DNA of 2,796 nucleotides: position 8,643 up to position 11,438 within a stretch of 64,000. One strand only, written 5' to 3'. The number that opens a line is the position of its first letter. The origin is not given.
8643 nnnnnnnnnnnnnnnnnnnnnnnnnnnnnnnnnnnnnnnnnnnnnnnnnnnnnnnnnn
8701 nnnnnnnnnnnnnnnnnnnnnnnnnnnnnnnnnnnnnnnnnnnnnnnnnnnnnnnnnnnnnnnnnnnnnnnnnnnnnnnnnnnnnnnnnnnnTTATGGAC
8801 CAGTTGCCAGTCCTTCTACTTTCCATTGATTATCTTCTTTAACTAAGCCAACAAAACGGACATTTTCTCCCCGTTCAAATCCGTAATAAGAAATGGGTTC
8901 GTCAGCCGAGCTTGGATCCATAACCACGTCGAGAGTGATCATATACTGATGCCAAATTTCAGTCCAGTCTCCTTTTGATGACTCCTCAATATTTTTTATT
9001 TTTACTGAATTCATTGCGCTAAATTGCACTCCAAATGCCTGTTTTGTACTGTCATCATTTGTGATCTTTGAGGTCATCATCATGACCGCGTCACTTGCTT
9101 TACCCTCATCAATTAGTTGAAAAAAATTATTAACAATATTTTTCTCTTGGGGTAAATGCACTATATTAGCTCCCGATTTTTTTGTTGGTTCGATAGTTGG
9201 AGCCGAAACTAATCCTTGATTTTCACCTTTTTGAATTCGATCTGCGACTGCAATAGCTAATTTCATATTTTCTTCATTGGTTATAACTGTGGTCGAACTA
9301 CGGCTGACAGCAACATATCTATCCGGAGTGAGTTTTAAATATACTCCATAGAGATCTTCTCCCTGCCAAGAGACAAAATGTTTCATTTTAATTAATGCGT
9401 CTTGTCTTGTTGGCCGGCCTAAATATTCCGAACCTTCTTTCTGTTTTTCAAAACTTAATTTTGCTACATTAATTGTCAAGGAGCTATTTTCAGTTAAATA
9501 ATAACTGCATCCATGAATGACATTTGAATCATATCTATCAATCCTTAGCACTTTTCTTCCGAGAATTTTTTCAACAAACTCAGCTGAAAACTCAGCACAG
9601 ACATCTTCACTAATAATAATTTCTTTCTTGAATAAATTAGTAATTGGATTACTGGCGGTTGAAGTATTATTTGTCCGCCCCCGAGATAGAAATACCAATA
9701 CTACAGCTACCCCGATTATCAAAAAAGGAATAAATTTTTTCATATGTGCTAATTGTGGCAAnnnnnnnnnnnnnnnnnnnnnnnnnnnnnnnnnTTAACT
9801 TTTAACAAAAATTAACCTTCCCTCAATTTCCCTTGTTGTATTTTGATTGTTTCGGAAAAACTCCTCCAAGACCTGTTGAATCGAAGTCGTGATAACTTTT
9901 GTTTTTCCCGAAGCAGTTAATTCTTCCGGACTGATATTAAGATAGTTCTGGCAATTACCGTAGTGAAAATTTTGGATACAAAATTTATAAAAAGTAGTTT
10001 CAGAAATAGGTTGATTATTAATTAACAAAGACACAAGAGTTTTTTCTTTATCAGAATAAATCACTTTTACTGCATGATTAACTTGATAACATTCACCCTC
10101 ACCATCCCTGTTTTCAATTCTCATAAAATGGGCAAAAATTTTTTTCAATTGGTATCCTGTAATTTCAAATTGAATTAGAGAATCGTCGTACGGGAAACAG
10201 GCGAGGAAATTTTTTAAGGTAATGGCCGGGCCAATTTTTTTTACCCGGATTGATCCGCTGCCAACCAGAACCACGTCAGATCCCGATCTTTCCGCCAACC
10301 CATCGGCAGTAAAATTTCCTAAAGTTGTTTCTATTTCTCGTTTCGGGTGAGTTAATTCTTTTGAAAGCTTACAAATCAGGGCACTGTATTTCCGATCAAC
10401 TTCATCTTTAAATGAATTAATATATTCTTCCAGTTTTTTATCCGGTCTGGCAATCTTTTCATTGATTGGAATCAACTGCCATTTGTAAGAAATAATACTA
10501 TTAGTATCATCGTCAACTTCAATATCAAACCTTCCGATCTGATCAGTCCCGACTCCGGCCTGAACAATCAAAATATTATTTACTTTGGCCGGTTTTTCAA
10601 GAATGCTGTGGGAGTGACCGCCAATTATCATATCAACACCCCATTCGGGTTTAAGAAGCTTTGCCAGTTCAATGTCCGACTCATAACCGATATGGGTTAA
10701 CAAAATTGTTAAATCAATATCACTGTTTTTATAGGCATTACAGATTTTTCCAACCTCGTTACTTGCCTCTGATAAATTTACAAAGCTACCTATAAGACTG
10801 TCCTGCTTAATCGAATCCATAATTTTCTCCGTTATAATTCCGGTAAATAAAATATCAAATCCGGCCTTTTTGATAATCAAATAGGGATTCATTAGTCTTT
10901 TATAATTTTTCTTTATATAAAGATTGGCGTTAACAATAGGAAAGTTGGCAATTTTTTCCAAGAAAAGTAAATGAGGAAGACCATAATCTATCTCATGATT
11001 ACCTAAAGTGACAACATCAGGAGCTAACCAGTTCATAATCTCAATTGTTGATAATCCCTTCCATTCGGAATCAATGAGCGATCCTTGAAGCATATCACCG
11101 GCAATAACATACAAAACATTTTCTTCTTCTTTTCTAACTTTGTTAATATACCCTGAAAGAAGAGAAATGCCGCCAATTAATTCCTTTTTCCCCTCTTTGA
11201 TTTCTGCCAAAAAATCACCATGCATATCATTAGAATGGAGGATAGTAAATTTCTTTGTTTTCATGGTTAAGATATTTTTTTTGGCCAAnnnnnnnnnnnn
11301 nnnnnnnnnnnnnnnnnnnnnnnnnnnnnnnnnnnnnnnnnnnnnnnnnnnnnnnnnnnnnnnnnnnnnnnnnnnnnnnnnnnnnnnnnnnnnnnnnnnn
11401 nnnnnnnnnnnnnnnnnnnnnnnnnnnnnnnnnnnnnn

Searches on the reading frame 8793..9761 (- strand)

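Call 34: search_protein_families(library=pfam, proteins=[window:8793-9761:-], max_evalue=0.01)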
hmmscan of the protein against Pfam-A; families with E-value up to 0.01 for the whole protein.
window:8793-9761:- (322 aa): 1 family
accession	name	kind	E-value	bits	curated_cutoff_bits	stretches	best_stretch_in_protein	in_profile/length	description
PF12870.14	DUF4878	-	0.00037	21.2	24.1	1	207-315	9-111/112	Domain of unknown function (DUF4878)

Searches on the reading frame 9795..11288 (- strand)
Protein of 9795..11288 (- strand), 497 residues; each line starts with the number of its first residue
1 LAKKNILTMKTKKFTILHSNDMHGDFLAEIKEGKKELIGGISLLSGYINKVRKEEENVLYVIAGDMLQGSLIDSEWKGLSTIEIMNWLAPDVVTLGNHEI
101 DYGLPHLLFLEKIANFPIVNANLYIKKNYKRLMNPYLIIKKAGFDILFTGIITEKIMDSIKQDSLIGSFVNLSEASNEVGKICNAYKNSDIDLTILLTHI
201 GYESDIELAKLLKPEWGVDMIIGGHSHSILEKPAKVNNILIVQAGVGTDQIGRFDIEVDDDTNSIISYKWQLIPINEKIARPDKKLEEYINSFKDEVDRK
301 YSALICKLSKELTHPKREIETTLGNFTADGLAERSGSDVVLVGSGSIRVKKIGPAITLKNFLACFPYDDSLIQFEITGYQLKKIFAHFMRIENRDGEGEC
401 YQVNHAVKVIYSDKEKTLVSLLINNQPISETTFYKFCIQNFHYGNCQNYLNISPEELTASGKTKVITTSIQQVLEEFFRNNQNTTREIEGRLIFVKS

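Call 34: search_protein_families(library=pfam, proteins=[window:9795-11288:-], max_evalue=0.01)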
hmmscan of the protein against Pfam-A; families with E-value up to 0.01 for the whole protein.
window:9795-11288:- (497 aa): 2 families
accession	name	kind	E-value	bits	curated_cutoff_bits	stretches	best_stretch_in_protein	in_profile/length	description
PF02872.23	5_nucleotid_C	-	4.3e-15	56.6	23.6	1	315-449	16-153/158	5'-nucleotidase, C-terminal domain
PF00149.33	Metallophos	-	9.3e-13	49.5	21.5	1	15-227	2-189/191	Calcineurin-like phosphoesterase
